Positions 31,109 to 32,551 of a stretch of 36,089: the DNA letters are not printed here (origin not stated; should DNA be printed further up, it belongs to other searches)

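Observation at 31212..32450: Orphan, highly divergent beta-sliding-clamp-like gene away from any dnaA/recF/gyrB context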

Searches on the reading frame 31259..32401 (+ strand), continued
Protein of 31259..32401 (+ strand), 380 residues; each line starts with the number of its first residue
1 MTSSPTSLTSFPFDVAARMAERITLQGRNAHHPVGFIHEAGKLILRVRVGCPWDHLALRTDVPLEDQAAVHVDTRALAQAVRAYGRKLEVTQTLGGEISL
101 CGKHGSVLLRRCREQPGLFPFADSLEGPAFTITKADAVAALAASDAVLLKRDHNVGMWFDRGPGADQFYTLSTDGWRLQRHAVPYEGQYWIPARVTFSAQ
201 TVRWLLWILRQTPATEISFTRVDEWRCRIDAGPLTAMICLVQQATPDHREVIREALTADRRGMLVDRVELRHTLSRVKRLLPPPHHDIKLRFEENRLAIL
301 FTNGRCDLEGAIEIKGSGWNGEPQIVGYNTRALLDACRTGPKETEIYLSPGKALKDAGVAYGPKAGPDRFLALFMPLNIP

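Call 35: list_cluster_members(proteins=[P0003, P0004, P0005, P0006, P0007, P0008, P0009, P0010, P0012, P0013])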
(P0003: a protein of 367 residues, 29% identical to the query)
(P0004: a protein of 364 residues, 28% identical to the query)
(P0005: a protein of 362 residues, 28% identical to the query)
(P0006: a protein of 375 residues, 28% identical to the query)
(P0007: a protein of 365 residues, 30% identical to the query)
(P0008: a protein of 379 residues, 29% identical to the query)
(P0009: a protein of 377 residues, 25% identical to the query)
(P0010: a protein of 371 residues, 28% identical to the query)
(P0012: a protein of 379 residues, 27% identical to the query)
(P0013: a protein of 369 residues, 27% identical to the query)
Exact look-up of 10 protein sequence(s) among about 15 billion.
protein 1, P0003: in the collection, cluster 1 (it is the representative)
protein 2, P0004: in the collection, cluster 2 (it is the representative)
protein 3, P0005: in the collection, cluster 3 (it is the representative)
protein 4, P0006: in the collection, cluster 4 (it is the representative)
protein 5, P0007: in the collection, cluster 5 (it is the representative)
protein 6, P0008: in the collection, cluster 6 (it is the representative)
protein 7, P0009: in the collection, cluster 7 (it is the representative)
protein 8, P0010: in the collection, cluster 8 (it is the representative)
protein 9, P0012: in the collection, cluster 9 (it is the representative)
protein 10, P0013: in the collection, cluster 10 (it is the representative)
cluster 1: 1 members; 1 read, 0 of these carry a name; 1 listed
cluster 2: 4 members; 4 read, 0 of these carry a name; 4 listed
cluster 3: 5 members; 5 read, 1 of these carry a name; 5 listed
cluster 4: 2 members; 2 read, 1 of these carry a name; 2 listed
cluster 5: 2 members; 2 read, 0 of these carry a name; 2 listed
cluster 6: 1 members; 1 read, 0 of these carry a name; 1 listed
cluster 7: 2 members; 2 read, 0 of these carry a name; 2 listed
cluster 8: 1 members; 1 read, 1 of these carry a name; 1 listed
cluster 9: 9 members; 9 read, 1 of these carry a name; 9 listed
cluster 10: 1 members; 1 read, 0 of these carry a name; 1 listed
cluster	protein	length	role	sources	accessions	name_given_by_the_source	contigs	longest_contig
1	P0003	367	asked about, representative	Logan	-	-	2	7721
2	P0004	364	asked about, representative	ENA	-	-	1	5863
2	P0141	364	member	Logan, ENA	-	-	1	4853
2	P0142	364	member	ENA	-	-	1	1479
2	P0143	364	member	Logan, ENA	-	-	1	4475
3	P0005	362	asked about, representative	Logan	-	-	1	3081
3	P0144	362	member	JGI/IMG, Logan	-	DNA polymerase-3 subunit beta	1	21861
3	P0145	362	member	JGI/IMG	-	-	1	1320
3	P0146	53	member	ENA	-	-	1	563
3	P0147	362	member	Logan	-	-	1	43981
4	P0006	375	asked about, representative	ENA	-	-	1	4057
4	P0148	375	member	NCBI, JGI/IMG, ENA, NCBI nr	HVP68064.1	MAG TPA: DNA polymerase III subunit beta [Anaeromyxobacteraceae bacterium] | DNA polymerase III subunit beta [Anaeromyxobacteraceae bacterium]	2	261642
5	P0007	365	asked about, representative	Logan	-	-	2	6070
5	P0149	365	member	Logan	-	-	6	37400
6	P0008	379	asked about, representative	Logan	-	-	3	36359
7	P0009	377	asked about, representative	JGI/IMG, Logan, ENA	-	-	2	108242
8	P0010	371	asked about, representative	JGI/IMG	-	DNA polymerase-3 subunit beta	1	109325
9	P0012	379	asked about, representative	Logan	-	-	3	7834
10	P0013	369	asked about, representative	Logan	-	-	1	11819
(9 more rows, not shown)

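Call 50: search_dna_similar(query=window:31259-32398:+, collection=phages, mode=protein, max_evalue=0.01, max_rows=15)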
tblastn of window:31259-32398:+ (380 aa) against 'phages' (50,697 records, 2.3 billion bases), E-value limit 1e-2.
No match.

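Call 51: search_dna_similar(query=window:31259-32398:+, collection=plasmids, mode=protein, max_evalue=0.01, max_rows=15)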
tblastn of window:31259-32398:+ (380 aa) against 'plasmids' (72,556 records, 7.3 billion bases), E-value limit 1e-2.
No match.
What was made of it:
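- On Phage- or plasmid-encoded beta clamp: No tblastn hit in 50,697 phage or 72,556 plasmid records (calls 50, 51).
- Tried and rejected: tblastn against phage and plasmid records: nothing (calls 50, 51).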

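Call 65: find_encoding_contigs(protein=P0161, flank=5000)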
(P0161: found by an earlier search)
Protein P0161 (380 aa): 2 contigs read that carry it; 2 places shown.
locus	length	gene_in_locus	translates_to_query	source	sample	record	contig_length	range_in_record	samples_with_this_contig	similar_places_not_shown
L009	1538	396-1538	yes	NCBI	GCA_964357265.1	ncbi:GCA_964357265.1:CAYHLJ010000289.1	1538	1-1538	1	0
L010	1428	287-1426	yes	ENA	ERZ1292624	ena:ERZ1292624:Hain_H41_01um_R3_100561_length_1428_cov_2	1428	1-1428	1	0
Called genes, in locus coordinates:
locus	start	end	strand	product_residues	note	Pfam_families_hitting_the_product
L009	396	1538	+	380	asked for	?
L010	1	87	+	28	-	?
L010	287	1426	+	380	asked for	?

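Call 69: fold_search(model_id=the predicted structure, library=viral)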
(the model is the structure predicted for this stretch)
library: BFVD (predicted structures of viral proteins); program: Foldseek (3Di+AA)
matches with E <= 10: 946; with E <= 0.001: 152
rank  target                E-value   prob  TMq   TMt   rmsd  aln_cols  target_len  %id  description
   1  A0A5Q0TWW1            3.0e-20  1.00  0.77  0.81   3.5       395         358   12  DNA polymerase III beta subunit [uncultured virus]
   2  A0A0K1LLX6            5.2e-20  1.00  0.78  0.66   3.9       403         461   18  DNA polymerase III beta clamp [Caulobacter phage Sansa]
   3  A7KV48                6.8e-20  1.00  0.79  0.83   3.4       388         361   12  (no name in the UniProt tables at hand)
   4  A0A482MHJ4            1.2e-19  1.00  0.81  0.80   3.3       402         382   13  DNA polymerase III subunit beta [Nodularia phage vB_NspS-kac65v161]
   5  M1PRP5                2.0e-19  1.00  0.75  0.78   4.1       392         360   12  (no name in the UniProt tables at hand)
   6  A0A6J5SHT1            2.2e-19  1.00  0.79  0.79   3.4       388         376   13  DnaN DNA polymerase sliding clamp subunit (PCNA homolog) [uncultured Caudovirales phage]
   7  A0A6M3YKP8            4.9e-19  1.00  0.77  0.80   3.9       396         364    9  (no name in the UniProt tables at hand)
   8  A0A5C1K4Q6            1.5e-18  1.00  0.72  0.74   4.4       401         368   13  (no name in the UniProt tables at hand)
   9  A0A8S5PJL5            2.4e-18  1.00  0.76  0.79   4.1       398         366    7  Beta clamp protein [Myoviridae sp. ctsK93]
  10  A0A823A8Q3            2.4e-18  1.00  0.74  0.81   3.8       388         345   12  (no name in the UniProt tables at hand)
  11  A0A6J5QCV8            3.0e-18  1.00  0.76  0.78   3.7       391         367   14  DnaN DNA polymerase sliding clamp subunit (PCNA homolog) [uncultured Caudovirales phage]
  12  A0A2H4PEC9            3.9e-18  1.00  0.72  0.70   4.0       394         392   13  (no name in the UniProt tables at hand)
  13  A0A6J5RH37            4.6e-18  1.00  0.77  0.80   3.9       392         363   13  DnaN DNA polymerase sliding clamp subunit (PCNA homolog) [uncultured Caudovirales phage]
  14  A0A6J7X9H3            6.4e-18  1.00  0.77  0.78   4.2       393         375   13  DNA polymerase III subunit beta [uncultured Caudovirales phage]
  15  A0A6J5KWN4            8.5e-18  1.00  0.74  0.76   4.0       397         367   10  DnaN DNA polymerase sliding clamp subunit (PCNA homolog) [uncultured Caudovirales phage]
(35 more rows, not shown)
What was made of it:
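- Closest known: Phage-encoded beta clamps. Same: Structural TM is 0.7-0.8 to the model (call 69).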

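Call 75: find_encoding_contigs(protein=P0009, flank=6000, max_places=1)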
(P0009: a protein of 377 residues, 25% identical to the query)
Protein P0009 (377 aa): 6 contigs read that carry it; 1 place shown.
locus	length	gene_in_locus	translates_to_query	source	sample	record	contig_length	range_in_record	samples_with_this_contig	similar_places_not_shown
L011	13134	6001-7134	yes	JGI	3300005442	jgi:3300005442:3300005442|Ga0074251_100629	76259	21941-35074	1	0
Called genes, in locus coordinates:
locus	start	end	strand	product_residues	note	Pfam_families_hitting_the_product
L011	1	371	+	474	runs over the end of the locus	PF00150:Cellulase, PF01229:Glyco_hydro_39 (faint), PF17957:Big_7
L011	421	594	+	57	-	-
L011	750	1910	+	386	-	PF14885:GHL15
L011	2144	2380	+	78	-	-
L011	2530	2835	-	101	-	PF17283:Zn_ribbon_SprT (weak)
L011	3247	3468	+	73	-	-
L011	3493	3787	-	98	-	-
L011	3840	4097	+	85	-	-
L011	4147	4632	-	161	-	-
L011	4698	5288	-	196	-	PF00565:SNase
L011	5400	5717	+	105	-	-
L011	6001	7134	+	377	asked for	PF02767:DNA_pol3_beta_2, PF02768:DNA_pol3_beta_3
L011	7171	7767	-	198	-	-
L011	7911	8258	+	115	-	-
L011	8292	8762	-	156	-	-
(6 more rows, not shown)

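Call 76: find_encoding_contigs(protein=P0003, flank=6000, max_places=1)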
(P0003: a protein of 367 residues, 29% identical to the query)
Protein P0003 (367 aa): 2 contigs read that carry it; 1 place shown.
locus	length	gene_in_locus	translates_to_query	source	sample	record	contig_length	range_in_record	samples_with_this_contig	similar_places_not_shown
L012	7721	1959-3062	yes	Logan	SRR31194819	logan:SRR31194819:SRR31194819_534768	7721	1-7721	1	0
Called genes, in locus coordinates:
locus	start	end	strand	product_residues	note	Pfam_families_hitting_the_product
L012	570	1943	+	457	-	PF11638:DnaA_N, PF00308:Bac_DnaA, PF01695:IstB_IS21 (weak), PF00004:AAA, PF08299:Bac_DnaA_C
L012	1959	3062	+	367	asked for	PF00712:DNA_pol3_beta, PF02767:DNA_pol3_beta_2, PF02768:DNA_pol3_beta_3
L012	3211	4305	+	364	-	PF02463:SMC_N, PF13476:AAA_23 (weak)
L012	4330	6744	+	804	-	PF02518:HATPase_c, PF00204:DNA_gyraseB, PF01751:Toprim, PF21249:GyrB_hook, PF18053:GyrB_insert, PF00986:DNA_gyraseB_C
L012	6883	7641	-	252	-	PF01553:Acyltransferase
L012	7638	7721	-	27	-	?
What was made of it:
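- The top one lies in a dnaA-dnaN-recF-gyrB context (call 76).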
